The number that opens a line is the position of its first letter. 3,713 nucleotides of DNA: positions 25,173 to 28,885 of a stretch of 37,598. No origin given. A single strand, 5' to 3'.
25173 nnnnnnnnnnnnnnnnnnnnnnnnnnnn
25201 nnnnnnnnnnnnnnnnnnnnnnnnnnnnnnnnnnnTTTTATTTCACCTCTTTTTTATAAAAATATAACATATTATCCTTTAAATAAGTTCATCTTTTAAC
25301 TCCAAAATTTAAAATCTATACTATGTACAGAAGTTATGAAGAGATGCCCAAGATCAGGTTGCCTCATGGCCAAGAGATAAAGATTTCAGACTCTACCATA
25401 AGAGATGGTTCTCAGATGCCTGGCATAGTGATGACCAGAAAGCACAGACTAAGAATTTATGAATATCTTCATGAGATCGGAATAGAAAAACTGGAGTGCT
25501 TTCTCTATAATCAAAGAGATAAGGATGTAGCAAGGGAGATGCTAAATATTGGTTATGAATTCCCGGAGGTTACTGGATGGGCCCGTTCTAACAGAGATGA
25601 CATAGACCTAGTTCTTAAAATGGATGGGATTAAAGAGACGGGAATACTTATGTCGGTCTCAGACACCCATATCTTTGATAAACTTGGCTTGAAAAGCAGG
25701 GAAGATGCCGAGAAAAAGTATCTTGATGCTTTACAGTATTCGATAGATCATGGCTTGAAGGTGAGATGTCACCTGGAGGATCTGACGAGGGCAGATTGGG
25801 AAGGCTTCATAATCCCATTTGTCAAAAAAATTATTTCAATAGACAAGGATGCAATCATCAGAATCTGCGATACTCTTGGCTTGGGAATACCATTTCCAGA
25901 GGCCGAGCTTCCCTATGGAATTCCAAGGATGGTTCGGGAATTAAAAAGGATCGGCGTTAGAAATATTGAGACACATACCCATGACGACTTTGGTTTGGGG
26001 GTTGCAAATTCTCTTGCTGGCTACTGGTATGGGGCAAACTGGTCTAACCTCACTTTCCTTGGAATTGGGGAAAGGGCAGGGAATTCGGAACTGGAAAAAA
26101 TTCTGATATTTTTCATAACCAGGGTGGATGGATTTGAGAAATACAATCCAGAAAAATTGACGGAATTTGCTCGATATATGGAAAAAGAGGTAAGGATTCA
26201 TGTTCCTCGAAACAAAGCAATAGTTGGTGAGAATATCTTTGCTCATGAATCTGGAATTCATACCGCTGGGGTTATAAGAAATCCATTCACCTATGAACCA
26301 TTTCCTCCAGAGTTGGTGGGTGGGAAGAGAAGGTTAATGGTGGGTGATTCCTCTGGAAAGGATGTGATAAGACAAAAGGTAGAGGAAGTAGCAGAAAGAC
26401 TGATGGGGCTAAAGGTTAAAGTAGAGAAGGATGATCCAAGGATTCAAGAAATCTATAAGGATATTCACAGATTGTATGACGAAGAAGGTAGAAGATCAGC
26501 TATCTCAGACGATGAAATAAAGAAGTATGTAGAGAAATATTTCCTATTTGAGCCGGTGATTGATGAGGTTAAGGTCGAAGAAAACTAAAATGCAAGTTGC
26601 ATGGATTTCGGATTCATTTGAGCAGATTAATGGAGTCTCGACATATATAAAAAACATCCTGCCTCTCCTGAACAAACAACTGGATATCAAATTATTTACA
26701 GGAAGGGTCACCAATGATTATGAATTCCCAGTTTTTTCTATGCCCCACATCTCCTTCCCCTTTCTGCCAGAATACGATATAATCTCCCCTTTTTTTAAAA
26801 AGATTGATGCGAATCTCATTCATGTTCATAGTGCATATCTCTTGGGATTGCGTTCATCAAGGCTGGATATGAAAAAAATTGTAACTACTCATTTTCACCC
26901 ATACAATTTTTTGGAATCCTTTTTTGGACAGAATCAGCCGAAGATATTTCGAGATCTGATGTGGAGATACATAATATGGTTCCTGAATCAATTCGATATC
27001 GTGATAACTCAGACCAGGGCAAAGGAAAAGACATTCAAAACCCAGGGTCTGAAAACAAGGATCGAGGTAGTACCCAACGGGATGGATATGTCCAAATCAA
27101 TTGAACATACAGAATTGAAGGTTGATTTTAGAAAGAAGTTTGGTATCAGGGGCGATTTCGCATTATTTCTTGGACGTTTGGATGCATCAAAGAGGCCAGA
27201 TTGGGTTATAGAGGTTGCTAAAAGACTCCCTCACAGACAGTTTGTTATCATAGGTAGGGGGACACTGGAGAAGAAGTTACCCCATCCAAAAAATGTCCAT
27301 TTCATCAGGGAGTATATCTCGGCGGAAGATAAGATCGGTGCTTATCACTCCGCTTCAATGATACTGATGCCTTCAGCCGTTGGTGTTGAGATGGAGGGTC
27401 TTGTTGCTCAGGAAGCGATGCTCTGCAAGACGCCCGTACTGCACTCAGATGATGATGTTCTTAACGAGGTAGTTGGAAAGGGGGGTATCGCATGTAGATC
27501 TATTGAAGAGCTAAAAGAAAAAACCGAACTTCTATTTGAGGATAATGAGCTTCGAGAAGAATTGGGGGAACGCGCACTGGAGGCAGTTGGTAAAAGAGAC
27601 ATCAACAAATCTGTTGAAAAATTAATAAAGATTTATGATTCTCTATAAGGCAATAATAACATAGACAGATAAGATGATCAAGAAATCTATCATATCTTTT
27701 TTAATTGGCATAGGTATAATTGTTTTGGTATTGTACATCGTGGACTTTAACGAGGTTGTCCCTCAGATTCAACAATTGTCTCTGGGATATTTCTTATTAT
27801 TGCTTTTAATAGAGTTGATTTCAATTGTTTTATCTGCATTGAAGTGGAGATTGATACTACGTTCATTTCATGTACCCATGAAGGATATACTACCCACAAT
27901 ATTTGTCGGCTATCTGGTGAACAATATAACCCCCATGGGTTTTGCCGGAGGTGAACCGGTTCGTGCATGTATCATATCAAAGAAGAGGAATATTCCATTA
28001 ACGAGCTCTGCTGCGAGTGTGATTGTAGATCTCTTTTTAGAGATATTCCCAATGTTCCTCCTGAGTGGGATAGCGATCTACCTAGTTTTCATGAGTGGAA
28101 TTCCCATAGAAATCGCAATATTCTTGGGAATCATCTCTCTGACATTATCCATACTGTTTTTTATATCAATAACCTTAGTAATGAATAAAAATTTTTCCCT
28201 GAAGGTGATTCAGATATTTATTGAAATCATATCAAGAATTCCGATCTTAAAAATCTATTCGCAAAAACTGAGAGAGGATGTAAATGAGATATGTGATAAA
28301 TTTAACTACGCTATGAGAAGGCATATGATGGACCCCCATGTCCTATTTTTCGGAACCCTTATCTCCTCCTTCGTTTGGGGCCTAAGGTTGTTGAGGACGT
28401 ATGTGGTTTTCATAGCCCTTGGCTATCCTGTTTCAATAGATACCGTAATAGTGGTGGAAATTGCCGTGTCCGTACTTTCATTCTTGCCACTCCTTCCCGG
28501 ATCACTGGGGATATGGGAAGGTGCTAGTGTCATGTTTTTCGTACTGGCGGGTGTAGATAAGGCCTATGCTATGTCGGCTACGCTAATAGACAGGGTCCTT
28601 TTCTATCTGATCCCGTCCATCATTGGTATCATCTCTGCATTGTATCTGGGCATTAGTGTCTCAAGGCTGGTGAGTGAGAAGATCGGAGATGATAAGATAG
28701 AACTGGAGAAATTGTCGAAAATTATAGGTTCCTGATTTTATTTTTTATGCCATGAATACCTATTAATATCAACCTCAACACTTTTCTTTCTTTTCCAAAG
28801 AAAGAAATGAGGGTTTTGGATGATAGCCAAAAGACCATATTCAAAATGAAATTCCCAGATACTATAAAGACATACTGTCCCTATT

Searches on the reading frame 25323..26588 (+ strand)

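Call 74: search_protein_families(library=pfam, proteins=[window:25323-26588:+], max_evalue=0.0001)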
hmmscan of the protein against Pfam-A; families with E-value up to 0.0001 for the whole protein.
window:25323-26588:+ (421 aa): 2 families
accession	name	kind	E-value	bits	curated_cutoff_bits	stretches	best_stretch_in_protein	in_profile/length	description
PF00682.25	HMGL-like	-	8.3e-35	120.9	29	1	19-262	2-237/260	HMGL-like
PF22617.1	HCS_D2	-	2.8e-16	60.1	27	1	300-385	1-78/82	Homocitrate synthase post-HMGL domain-like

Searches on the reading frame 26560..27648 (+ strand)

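Call 95: search_protein_families(library=ncbifam, proteins=[window:26560-27648:+], max_evalue=0.00001)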
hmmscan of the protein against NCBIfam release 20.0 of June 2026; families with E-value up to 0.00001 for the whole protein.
window:26560-27648:+ (362 aa): 12 families
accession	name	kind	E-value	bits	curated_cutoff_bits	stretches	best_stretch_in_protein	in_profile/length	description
NF053513.1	Gtran_IagA_BgsA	equivalog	2e-23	82.9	460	1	83-361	48-330/333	LTA glycolipid anchor biosynthesis glycosyltransferase, IagA/BgsA family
NF053787.1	GlcN_PG_synth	equivalog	3.9e-17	62.1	480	1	82-361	81-358/361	N-acetylglucosaminyl phosphatidylglycerol synthase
NF049987.1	DaglGlyslTfaseDgs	equivalog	5.5e-17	61.7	500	1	85-361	45-326/332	processive diacylglycerol alpha-glucosyltransferase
TIGR03999.1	thiol_BshA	equivalog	6.8e-12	45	273.7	1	54-361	58-372/375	N-acetyl-alpha-D-glucosaminyl L-malate synthase BshA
TIGR04157.1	glyco_rSAM_CFB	subfamily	7.1e-11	41.7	400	1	165-332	192-365/406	TIGR04157 family glycosyltransferase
NF049988.1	MGlcDAGSynMgs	equivalog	2.4e-10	40.3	400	1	78-359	81-384/398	alpha-monoglucosyldiacylglycerol synthase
NF041010.1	glycosy_Agl16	equivalog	6.2e-10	38.5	575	1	148-361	137-350/352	glycosylation protein Agl16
NF038298.1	EPS_HpsO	equivalog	1.4e-09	37.3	575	1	142-359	144-384/388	hormogonium polysaccharide biosynthesis glycosyltransferase HpsO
TIGR03449.1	mycothiol_MshA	equivalog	1.2e-08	34.2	462.5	1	151-360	173-401/406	D-inositol-3-phosphate glycosyltransferase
TIGR02149.1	glgA_Coryne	subfamily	3.6e-08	33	302.4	1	165-308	168-325/391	glycogen synthase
NF038295.1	EPS_HpsP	equivalog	1.5e-06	27.4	550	1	158-360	168-385/388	hormogonium polysaccharide biosynthesis glycosyltransferase HpsP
NF041101.1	manno_glu_gly_synth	equivalog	6.1e-06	25.2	640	0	99-212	124-238/431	mannosylglucosylglycerate synthase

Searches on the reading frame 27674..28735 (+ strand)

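Call 74: search_protein_families(library=pfam, proteins=[window:27674-28735:+], max_evalue=0.0001)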
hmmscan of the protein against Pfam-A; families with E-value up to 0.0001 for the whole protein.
window:27674-28735:+ (353 aa): 1 family
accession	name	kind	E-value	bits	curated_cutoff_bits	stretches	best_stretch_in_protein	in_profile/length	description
PF03706.18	LPG_synthase_TM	-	1.3e-50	173.1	33.4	1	6-318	2-302/302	Lysylphosphatidylglycerol synthase TM region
